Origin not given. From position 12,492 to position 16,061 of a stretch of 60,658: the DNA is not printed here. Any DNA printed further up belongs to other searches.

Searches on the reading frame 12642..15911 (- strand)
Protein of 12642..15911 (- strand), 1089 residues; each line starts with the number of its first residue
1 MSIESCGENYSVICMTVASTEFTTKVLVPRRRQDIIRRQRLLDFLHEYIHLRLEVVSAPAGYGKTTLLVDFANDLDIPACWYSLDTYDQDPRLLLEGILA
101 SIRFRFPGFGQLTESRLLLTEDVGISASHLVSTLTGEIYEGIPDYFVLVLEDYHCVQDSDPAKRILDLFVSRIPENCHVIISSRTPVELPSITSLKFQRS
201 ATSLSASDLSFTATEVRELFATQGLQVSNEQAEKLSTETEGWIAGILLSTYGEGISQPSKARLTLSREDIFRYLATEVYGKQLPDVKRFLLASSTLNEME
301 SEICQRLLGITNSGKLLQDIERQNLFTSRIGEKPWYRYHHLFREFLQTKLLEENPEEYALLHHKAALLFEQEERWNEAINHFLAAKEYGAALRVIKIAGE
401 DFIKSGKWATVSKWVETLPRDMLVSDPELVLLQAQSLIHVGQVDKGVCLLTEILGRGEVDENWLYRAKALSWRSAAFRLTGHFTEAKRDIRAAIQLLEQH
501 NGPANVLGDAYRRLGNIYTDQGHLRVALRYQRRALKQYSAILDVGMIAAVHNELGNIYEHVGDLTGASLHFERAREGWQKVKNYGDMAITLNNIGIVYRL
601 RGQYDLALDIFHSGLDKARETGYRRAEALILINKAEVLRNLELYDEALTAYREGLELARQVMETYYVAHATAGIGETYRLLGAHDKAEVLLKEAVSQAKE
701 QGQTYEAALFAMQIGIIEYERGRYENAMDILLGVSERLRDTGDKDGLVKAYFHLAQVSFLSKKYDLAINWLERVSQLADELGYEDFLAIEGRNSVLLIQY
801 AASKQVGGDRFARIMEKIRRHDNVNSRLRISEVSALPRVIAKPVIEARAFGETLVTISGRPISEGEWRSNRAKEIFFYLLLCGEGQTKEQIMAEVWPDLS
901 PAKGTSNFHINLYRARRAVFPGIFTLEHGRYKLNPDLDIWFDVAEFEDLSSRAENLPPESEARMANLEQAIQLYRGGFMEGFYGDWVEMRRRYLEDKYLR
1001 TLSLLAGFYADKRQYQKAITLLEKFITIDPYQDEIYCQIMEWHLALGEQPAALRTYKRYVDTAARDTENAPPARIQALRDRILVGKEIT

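Call 3: search_protein_families(library=pfam, proteins=[window:12642-15911:-])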
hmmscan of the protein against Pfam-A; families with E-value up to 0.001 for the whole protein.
window:12642-15911:- (1089 aa): 15 families
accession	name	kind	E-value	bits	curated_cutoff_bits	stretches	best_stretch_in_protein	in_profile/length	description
PF13424.12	TPR_12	-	1.1e-35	122.1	30.1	4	547-616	2-73/77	Tetratricopeptide repeat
PF07719.23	TPR_2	-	8.5e-24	82.1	27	0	509-538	2-31/34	Tetratricopeptide repeat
PF00515.34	TPR_1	-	1.8e-20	72.3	27.8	0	629-658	2-31/34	Tetratricopeptide repeat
PF03704.23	BTAD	-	1.1e-18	68.4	22.1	1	941-1083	1-146/146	Bacterial transcriptional activator domain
PF13374.12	TPR_10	-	1.8e-17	63.1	27.5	0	589-620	3-34/42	Tetratricopeptide repeat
PF17874.7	TPR_MalT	-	1.3e-16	61.3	45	2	546-694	38-187/336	MalT-like TPR region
PF13181.12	TPR_8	-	5.7e-13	48.3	25.7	0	630-660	3-33/34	Tetratricopeptide repeat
PF13176.12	TPR_7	-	1.1e-10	41.2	27.9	0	590-620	1-33/36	Tetratricopeptide repeat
PF14938.12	SNAP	-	5.6e-10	39.6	25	0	642-776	49-183/282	Soluble NSF attachment protein, SNAP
PF13428.12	TPR_14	-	1.5e-08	34.9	23.5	0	1003-1038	5-40/44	Tetratricopeptide repeat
PF10602.15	RPN7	-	2e-05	24.8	29.6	0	547-599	35-87/174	26S proteasome subunit RPN7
PF12895.13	ANAPC3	-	3.3e-05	24.5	27.2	0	749-776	24-50/82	Anaphase-promoting complex, cyclosome, subunit 3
PF13432.12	TPR_16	-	6.2e-05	23.8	32.7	0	513-577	2-61/65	Tetratricopeptide repeat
PF14559.12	TPR_19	-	9.8e-05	23.1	25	0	1011-1067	3-59/68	Tetratricopeptide repeat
PF24885.1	TPR_NPHP3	-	0.00041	20.3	100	0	499-607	90-202/239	Nephrocystin-3 TPR domain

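Call 4: search_protein_families(library=ncbifam, proteins=[window:12642-15911:-])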
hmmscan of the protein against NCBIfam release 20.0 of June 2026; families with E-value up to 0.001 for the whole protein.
window:12642-15911:- (1089 aa): 11 families
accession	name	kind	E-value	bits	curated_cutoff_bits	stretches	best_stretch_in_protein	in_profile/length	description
NF003420.0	PRK04841.1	equivalog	3.2e-67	227.3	537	1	24-434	5-416/903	HTH-type transcriptional regulator MalT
NF041717.1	HaaA_phane_TPR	equivalog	1.3e-15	56.6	1125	2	576-675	780-879/882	cyclophane-containing RiPP biosynthesis TPR protein HaaT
NF053520.1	HK_Porph_FimS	equivalog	5.8e-15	54.6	600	1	428-663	85-319/618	sensor histidine kinase FimS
NF053617.1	SARPRegAfsRStmc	equivalog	2.1e-13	49.1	1430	1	466-702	735-970/986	SARP-family global regulator AfsR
NF047371.1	FlcA_CTERM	equivalog_domain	1.9e-11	43.2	300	1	477-613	357-498/646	periplasmic flagellar collar protein FlcA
NF040959.1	MamA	equivalog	1.5e-08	34.4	200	0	424-576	68-201/204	magnetosome protein MamA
NF002725.1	PRK02603.1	equivalog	3.2e-08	33.8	143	0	479-580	47-145/173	photosystem I assembly protein Ycf3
TIGR02521.1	type_IV_pilW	equivalog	1.3e-06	28.1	154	0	481-620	45-167/234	type IV pilus biogenesis/stability protein PilW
NF053720.1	NsdA_fam_reg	subfamily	1.7e-05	24.5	75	1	602-774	215-394/432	NsdA family TPR-like regulatory protein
NF052312.1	T9SS_PorW_SprE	equivalog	0.00037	19.3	250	0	1010-1067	267-324/716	type IX secretion system periplasmic lipoprotein PorW/SprE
NF008391.2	PRK11189.1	equivalog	0.00041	19.9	250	1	546-770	63-259/297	lipoprotein NlpI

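Call 34: find_homologous_proteins(query=window:12642-15911:-, max_evalue=1e-20)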
Query window:12642-15911:- (1089 aa): 5512 proteins with E <= 1e-20 among 8000 candidates; the best 120 are listed.
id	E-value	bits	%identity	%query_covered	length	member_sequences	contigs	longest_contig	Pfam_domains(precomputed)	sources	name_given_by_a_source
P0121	0.0e+0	2295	94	100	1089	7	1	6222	PF03704.24,PF13176.13,PF13428.13,PF13374.13,PF14559.13,PF25873.1,PF17874.8,PF00515.35,PF12895.14,PF13424.13,PF14938.13,PF13432.13,PF13181.13,PF07719.24,PF13174.13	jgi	-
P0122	0.0e+0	2073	86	99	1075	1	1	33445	PF03704.24,PF13176.13,PF13428.13,PF13374.13,PF14559.13,PF25873.1,PF17874.8,PF00515.35,PF12895.14,PF13424.13,PF14938.13,PF13432.13,PF13181.13,PF07719.24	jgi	jgi:LuxR family maltose regulon positive regulatory protein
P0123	0.0e+0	1774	73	99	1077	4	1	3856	PF03704.24,PF13176.13,PF13428.13,PF13374.13,PF14559.13,PF25873.1,PF17874.8,PF00515.35,PF12895.14,PF13424.13,PF13432.13,PF13181.13,PF07719.24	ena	-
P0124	0.0e+0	1702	70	99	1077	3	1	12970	PF03704.24,PF13414.13,PF13176.13,PF13428.13,PF13374.13,PF07721.21,PF14559.13,PF25873.1,PF17874.8,PF00515.35,PF12895.14,PF13424.13,PF13432.13,PF13181.13,PF07719.24,PF13174.13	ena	-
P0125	0.0e+0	1677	70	99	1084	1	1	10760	PF25063.1,PF03704.24,PF13414.13,PF13176.13,PF13428.13,PF13374.13,PF14559.13,PF25873.1,PF17874.8,PF00515.35,PF12895.14,PF13424.13,PF13432.13,PF13181.13,PF07719.24,PF13174.13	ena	-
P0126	0.0e+0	1670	69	99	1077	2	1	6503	PF03704.24,PF13431.13,PF13414.13,PF13176.13,PF13428.13,PF13374.13,PF07721.21,PF14559.13,PF25873.1,PF17874.8,PF00515.35,PF12895.14,PF13424.13,PF14938.13,PF13432.13,PF13181.13,PF07719.24,PF13174.13,PF20308.5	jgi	-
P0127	0.0e+0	1670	68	99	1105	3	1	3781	PF03704.24,PF13176.13,PF13428.13,PF13374.13,PF14559.13,PF25873.1,PF17874.8,PF00515.35,PF12895.14,PF13424.13,PF13181.13,PF07719.24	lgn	-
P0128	0.0e+0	1650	68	99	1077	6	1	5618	PF10602.16,PF03704.24,PF13414.13,PF13176.13,PF13428.13,PF13374.13,PF07721.21,PF14559.13,PF25873.1,PF17874.8,PF00515.35,PF12895.14,PF13424.13,PF13432.13,PF13181.13,PF07719.24,PF13174.13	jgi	-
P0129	0.0e+0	1645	69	99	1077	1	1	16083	PF03704.24,PF13176.13,PF13428.13,PF13374.13,PF14559.13,PF25873.1,PF17874.8,PF00515.35,PF12895.14,PF13424.13,PF13432.13,PF13181.13,PF07719.24,PF13174.13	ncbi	-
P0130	0.0e+0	1641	68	99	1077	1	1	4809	PF03704.24,PF13176.13,PF13428.13,PF13374.13,PF07721.21,PF14559.13,PF25873.1,PF17874.8,PF00515.35,PF12895.14,PF13424.13,PF13432.13,PF13181.13,PF07719.24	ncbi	-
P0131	0.0e+0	1637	68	99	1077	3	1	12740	PF03704.24,PF13176.13,PF13428.13,PF13374.13,PF07721.21,PF14559.13,PF25873.1,PF17874.8,PF00515.35,PF12895.14,PF13424.13,PF13432.13,PF13181.13,PF07719.24,PF13174.13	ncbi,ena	-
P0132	0.0e+0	1633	67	100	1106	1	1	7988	PF03704.24,PF25873.1,PF17874.8,PF00515.35,PF12895.14,PF13424.13,PF13432.13,PF13428.13,PF13181.13,PF07719.24,PF13374.13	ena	-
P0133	0.0e+0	1632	68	99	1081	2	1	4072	PF03704.24,PF13431.13,PF13414.13,PF13176.13,PF13428.13,PF13374.13,PF07721.21,PF14559.13,PF25873.1,PF17874.8,PF00515.35,PF12895.14,PF13424.13,PF13432.13,PF13181.13,PF07719.24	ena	-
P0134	0.0e+0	1632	67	99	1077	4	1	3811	PF03704.24,PF13176.13,PF13428.13,PF13374.13,PF14559.13,PF25873.1,PF17874.8,PF00515.35,PF12895.14,PF13424.13,PF13181.13,PF07719.24,PF13174.13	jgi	jgi:ATP/maltotriose-dependent transcriptional regulator MalT/two-component SAPR family response regu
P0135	0.0e+0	1619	66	98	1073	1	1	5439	PF10602.16,PF25063.1,PF03704.24,PF13414.13,PF13176.13,PF13428.13,PF13374.13,PF07721.21,PF14559.13,PF25873.1,PF17874.8,PF00515.35,PF12895.14,PF13424.13,PF13432.13,PF13181.13,PF07719.24,PF13174.13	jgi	-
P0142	0.0e+0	1608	66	99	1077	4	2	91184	PF03704.24,PF13414.13,PF13176.13,PF13428.13,PF13374.13,PF14559.13,PF25873.1,PF17874.8,PF00515.35,PF12895.14,PF13424.13,PF13181.13,PF07719.24,PF13174.13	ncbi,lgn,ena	-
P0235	0.0e+0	1095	48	98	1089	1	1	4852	PF10602.16,PF25063.1,PF03704.24,PF25058.2,PF13176.13,PF24885.2,PF13428.13,PF13374.13,PF07721.21,PF14559.13,PF10345.16,PF25873.1,PF17874.8,PF00515.35,PF12895.14,PF13424.13,PF14938.13,PF13181.13,PF07719.24,PF13174.13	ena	-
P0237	0.0e+0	1089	67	67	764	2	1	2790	PF13414.13,PF13176.13,PF13428.13,PF13374.13,PF07721.21,PF14559.13,PF25873.1,PF17874.8,PF00515.35,PF12895.14,PF13424.13,PF13432.13,PF13181.13,PF07719.24,PF13174.13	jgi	-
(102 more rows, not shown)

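Call 35: find_encoding_contigs(protein=P0121, flank=5000, max_places=2)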
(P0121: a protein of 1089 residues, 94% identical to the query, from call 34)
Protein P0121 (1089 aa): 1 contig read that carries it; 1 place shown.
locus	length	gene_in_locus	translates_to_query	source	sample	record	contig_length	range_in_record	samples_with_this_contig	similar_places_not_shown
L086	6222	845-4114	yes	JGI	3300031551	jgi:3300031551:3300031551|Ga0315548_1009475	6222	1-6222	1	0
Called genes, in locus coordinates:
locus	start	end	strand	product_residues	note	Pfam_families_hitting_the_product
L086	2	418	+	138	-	?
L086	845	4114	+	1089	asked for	PF13174:TPR_6 (faint), PF25873:WHD_MalT, PF13432:TPR_16 (faint), PF14938:SNAP (faint), PF00515:TPR_1 (faint), PF17874:TPR_MalT, PF13424:TPR_12, PF03704:BTAD, +7 more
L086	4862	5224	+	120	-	PF00072:Response_reg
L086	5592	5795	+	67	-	PF12728:HTH_17 (weak), PF13411:MerR_1 (weak)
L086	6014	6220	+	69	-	?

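Call 36: find_encoding_contigs(protein=P0122, flank=7000, max_places=2)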
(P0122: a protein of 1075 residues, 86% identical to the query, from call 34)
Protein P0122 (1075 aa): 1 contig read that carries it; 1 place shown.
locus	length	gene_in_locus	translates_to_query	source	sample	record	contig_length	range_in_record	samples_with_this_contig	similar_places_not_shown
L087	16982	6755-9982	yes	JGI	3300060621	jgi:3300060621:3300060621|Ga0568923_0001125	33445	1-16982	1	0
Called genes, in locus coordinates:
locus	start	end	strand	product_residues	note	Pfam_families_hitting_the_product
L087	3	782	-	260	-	?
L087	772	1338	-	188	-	PF13646:HEAT_2, PF03130:HEAT_PBS (weak), PF13646:HEAT_2 (weak)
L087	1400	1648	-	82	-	-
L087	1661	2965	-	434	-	PF18930:DUF5679, PF04041:Glyco_hydro_130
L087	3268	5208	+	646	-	PF04041:Glyco_hydro_130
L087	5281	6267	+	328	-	PF00589:Phage_integrase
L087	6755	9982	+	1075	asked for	PF25873:WHD_MalT, PF12895:ANAPC3 (faint), PF13432:TPR_16 (faint), PF17874:TPR_MalT (weak), PF13424:TPR_12, PF17874:TPR_MalT (weak), PF13424:TPR_12, PF03704:BTAD, +8 more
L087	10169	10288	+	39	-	-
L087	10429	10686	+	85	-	PF00072:Response_reg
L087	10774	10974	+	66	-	-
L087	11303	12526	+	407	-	PF00989:PAS, PF13426:PAS_9, PF08447:PAS_3, PF00512:HisKA, PF02518:HATPase_c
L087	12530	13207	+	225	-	PF00072:Response_reg, PF00486:Trans_reg_C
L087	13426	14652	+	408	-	PF02771:Acyl-CoA_dh_N, PF02770:Acyl-CoA_dh_M (weak), PF00441:Acyl-CoA_dh_1, PF08028:Acyl-CoA_dh_2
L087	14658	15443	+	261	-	PF01012:ETF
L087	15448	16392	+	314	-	PF01012:ETF, PF00766:ETF_alpha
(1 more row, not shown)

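Call 37: find_encoding_contigs(protein=P0142, flank=6000, max_places=2)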
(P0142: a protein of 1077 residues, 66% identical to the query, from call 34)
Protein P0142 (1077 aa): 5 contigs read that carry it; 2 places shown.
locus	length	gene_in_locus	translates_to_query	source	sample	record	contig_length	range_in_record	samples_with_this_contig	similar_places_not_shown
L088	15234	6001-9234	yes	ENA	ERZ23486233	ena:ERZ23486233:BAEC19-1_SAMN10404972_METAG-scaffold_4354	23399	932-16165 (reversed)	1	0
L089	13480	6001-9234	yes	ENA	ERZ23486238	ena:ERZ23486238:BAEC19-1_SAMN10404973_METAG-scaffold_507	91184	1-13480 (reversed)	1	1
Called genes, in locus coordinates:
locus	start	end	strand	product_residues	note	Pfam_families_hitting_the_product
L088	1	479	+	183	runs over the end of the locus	PF07638:Sigma70_ECF (weak), PF04542:Sigma70_r2, PF08281:Sigma70_r4_2, PF04545:Sigma70_r4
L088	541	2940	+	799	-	PF14321:DUF4382, PF10670:DUF4198 (faint), PF23374:Fn3_arc (faint), PF13620:CarboxypepD_reg (faint), PF13953:PapC_C (faint), PF17789:MG4 (faint), PF22820:TcaA_3rd_4th (faint), PF11611:DUF4352 (faint)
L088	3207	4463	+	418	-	PF00764:Arginosuc_synth, PF20979:Arginosuc_syn_C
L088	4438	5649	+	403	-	PF00206:Lyase_1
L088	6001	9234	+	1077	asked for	PF13428:TPR_14 (faint), PF25873:WHD_MalT, PF12895:ANAPC3 (faint), PF17874:TPR_MalT (weak), PF13424:TPR_12, PF17874:TPR_MalT, PF13424:TPR_12 (weak), PF03704:BTAD, +8 more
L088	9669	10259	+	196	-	PF17248:DUF5317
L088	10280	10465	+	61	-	PF00072:Response_reg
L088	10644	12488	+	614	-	PF00989:PAS (faint), PF08448:PAS_4, PF13426:PAS_9, PF00512:HisKA, PF02518:HATPase_c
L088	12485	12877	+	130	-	PF00072:Response_reg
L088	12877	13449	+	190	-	PF00072:Response_reg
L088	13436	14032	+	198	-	PF00072:Response_reg, PF00486:Trans_reg_C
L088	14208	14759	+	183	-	-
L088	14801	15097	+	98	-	-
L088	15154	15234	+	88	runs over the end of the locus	-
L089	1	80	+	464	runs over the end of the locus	PF00202:Aminotran_3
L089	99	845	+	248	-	PF03193:RsgA_GTPase (faint), PF03308:MeaB, PF02492:cobW (faint)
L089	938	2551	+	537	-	PF01642:MM_CoA_mutase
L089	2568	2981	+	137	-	PF02310:B12-binding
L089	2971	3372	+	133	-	PF00903:Glyoxalase, PF13468:Glyoxalase_3, PF13669:Glyoxalase_4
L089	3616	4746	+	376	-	PF08442:ATP-grasp_2, PF13549:ATP-grasp_5, PF24948:Citrate_synth_N, PF00549:Ligase_CoA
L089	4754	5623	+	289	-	PF02629:CoA_binding, PF13380:CoA_binding_2 (weak), PF00549:Ligase_CoA, PF13607:Succ_CoA_lig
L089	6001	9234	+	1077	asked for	PF13428:TPR_14 (faint), PF25873:WHD_MalT, PF12895:ANAPC3 (faint), PF17874:TPR_MalT (weak), PF13424:TPR_12, PF17874:TPR_MalT, PF13424:TPR_12 (weak), PF03704:BTAD, +8 more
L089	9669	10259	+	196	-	PF17248:DUF5317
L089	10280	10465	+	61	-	PF00072:Response_reg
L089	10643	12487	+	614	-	PF00989:PAS (faint), PF08448:PAS_4, PF13426:PAS_9, PF00512:HisKA, PF02518:HATPase_c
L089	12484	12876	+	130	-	PF00072:Response_reg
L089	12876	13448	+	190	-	PF00072:Response_reg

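Call 48: search_protein_families(library=padloc, proteins=[window:12642-15911:-], max_evalue=0.001)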
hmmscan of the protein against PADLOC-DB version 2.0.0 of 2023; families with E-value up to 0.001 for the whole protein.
window:12642-15911:- (1089 aa): 1 family
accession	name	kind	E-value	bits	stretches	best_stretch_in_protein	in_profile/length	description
PDLC01169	TPR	-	2.1e-11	41.7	1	543-669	104-229/252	TPR repeats containing protein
